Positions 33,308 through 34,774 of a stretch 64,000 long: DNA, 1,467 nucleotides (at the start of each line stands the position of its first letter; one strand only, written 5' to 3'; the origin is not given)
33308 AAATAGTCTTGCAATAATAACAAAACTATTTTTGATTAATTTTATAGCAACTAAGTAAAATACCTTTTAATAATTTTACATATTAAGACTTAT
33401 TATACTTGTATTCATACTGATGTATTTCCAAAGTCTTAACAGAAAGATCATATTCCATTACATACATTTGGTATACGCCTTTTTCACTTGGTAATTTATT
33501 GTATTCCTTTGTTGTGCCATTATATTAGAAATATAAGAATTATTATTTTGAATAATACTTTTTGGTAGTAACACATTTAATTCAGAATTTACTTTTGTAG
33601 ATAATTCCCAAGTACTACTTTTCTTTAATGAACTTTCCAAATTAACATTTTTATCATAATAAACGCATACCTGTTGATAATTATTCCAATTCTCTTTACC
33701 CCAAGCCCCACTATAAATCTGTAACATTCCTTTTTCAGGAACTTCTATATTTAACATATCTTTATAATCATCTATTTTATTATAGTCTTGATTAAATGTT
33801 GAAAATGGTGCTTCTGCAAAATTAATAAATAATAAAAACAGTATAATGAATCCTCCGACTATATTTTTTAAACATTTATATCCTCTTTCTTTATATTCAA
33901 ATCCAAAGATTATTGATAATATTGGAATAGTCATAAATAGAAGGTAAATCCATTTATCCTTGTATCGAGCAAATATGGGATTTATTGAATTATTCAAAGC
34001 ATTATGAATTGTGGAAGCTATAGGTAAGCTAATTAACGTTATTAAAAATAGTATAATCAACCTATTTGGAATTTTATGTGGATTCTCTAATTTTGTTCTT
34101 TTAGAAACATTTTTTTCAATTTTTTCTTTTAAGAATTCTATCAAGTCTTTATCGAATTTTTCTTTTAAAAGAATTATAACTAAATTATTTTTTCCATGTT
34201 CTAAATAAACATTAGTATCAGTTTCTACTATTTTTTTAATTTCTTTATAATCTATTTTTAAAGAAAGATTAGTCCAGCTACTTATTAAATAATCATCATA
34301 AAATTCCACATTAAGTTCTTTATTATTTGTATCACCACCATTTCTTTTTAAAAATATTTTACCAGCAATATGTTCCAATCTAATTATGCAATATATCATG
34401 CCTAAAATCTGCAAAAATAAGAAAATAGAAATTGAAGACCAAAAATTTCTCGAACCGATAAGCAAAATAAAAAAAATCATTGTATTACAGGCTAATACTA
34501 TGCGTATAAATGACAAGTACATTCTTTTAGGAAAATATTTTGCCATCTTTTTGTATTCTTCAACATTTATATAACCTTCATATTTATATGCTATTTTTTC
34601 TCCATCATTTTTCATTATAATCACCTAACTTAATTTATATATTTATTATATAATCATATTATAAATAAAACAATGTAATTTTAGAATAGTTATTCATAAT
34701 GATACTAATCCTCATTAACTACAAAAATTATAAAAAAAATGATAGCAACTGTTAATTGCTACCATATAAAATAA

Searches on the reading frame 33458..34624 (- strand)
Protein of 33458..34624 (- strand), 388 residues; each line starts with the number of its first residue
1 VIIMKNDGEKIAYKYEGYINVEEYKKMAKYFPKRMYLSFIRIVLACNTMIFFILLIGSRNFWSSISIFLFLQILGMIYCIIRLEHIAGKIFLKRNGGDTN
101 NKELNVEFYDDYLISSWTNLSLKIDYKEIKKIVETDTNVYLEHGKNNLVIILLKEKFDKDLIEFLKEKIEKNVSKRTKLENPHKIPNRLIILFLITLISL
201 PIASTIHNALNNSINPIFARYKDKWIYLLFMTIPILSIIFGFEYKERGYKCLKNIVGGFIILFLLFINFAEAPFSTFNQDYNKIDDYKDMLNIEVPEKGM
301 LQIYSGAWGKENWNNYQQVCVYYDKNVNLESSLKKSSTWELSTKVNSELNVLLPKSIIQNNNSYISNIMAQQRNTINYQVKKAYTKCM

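Call 62: search_protein_families(library=pfam, proteins=[window:33458-34624:-], max_evalue=0.001)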
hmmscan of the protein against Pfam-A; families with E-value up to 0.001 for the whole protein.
window:33458-34624:- (388 aa): 1 family
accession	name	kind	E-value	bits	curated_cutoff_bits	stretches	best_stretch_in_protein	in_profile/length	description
PF14317.12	YcxB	-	2.1e-08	34.2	23.3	1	108-168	1-60/61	YcxB-like protein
